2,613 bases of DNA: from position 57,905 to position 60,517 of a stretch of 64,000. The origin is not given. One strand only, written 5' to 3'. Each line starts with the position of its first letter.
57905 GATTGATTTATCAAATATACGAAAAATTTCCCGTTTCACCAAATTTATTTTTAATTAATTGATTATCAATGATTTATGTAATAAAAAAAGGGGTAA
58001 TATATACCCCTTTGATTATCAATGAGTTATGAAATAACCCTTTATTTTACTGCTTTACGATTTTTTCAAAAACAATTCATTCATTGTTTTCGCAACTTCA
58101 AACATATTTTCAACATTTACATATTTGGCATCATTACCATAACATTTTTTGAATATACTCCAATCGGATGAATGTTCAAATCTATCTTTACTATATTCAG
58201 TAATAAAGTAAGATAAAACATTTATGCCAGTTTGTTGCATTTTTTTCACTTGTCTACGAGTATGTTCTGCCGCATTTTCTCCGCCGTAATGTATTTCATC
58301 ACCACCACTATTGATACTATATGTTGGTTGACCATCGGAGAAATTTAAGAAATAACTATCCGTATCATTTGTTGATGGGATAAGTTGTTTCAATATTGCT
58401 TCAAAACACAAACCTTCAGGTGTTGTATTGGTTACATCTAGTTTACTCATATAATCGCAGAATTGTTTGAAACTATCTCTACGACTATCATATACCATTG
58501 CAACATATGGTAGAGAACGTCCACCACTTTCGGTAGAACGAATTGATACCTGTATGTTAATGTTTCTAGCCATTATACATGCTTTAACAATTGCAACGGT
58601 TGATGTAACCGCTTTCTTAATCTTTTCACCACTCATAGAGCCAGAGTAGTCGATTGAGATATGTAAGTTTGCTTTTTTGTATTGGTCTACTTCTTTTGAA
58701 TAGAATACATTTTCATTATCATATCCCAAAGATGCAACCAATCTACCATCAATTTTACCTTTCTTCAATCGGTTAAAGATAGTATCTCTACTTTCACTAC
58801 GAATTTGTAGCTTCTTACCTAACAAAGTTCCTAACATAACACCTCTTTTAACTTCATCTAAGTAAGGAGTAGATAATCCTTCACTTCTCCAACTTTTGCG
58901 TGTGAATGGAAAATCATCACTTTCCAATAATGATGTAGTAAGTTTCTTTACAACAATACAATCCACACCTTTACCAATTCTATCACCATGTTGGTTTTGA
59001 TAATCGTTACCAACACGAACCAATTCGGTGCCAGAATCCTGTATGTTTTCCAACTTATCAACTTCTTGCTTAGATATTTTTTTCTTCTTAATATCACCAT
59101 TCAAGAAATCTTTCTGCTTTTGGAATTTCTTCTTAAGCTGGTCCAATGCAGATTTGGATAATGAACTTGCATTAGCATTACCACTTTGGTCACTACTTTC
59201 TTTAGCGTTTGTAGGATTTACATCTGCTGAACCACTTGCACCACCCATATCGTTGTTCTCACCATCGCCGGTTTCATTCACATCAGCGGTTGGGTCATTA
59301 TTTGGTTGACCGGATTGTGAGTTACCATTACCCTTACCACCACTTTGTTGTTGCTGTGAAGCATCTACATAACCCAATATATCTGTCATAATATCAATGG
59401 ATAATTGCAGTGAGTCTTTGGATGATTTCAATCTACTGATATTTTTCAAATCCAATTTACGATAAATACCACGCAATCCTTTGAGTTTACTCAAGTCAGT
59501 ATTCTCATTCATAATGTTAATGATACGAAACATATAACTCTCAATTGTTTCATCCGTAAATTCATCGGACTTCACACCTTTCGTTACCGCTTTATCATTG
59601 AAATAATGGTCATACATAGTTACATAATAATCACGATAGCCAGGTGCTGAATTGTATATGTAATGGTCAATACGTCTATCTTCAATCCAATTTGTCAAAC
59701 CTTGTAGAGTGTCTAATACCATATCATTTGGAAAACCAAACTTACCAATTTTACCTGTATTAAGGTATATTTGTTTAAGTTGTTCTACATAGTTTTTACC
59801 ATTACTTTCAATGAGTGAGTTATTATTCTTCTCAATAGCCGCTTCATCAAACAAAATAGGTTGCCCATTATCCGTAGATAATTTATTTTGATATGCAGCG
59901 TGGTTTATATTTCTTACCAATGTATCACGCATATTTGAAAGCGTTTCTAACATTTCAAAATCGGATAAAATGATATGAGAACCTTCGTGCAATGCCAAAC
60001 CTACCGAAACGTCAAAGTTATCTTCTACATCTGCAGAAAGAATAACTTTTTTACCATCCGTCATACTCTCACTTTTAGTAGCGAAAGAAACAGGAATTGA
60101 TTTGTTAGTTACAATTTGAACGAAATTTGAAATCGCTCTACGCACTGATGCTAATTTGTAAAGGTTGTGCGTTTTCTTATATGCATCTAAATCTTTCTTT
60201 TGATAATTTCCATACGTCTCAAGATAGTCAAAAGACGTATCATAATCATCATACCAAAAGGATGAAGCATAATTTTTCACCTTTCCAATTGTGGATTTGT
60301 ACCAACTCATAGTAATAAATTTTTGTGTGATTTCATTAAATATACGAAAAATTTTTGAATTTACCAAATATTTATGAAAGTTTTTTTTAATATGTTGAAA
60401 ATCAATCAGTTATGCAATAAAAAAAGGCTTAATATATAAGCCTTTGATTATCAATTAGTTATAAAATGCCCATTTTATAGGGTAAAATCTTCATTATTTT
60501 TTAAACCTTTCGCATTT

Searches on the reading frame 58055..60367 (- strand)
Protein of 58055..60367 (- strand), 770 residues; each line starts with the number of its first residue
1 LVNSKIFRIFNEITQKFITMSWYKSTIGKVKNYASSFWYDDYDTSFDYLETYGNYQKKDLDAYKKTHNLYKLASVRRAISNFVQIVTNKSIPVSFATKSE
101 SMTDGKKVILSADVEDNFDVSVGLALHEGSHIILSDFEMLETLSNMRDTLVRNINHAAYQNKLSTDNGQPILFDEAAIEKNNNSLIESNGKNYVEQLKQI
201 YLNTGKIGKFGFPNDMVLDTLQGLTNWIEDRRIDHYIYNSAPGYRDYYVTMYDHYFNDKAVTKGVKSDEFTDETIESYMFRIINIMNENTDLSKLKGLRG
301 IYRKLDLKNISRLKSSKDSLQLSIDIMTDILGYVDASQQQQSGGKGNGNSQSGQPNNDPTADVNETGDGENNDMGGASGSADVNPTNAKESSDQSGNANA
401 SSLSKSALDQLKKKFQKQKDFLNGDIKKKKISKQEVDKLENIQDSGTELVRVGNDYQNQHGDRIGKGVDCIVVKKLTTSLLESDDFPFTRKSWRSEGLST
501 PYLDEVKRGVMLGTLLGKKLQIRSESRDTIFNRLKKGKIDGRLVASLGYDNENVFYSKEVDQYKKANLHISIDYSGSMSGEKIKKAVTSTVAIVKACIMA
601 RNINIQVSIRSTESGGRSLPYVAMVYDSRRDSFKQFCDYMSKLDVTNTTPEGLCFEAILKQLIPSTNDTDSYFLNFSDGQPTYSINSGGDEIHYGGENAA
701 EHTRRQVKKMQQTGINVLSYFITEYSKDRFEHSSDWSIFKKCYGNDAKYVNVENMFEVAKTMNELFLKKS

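Call 10: search_protein_families(library=phrogs, proteins=[window:58055-60367:-])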
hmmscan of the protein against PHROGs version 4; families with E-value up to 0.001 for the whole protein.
window:58055-60367:- (770 aa): 1 family
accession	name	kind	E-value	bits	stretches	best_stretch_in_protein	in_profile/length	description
phrog_1576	-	unknown function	2.6e-08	34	1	338-596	291-559/729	-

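Call 36: search_protein_families(library=pfam, proteins=[window:58055-60367:-], max_evalue=0.01)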
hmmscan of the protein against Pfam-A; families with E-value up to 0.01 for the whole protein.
window:58055-60367:- (770 aa): 1 family
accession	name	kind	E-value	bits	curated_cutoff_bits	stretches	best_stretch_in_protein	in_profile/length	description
PF11775.14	CobT_C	-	0.0082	16.3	21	0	554-609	1-53/220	Cobalamin biosynthesis protein CobT VWA domain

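Call 37: search_dna_similar(query=window:58055-60367:-, collection=phages, mode=protein, max_rows=15)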
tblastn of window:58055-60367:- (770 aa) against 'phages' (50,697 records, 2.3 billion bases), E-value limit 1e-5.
Records with a match: 2; places in all: 2; records where one place covers at least 80% of the query: 1.
Best place of each record, by identity: <60% 2.
By first word of the organism name: uncultured 1; Microcystis 1.
By host as written in the record: - 1; Microcystis elabens 1.
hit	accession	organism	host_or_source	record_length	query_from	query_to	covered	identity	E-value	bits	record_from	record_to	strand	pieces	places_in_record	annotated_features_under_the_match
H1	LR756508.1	uncultured phage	metagenomic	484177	20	769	97%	33.2%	1e-108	370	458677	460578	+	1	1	record has no annotation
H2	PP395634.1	Microcystis phage Mel-JY01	Microcystis elabens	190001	31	770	75%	34.5%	1e-46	326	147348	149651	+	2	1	hypothetical protein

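Call 70: get_annotated_region(hit=H1, flank=100)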
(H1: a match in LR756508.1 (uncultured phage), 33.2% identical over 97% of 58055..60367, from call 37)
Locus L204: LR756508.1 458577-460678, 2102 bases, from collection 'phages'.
description: uncultured phage genome assembly, chromosome: 1.
organism: uncultured phage (NCBI taxid 278008)
taxonomy: Viruses; environmental samples
host: -; source: metagenomic; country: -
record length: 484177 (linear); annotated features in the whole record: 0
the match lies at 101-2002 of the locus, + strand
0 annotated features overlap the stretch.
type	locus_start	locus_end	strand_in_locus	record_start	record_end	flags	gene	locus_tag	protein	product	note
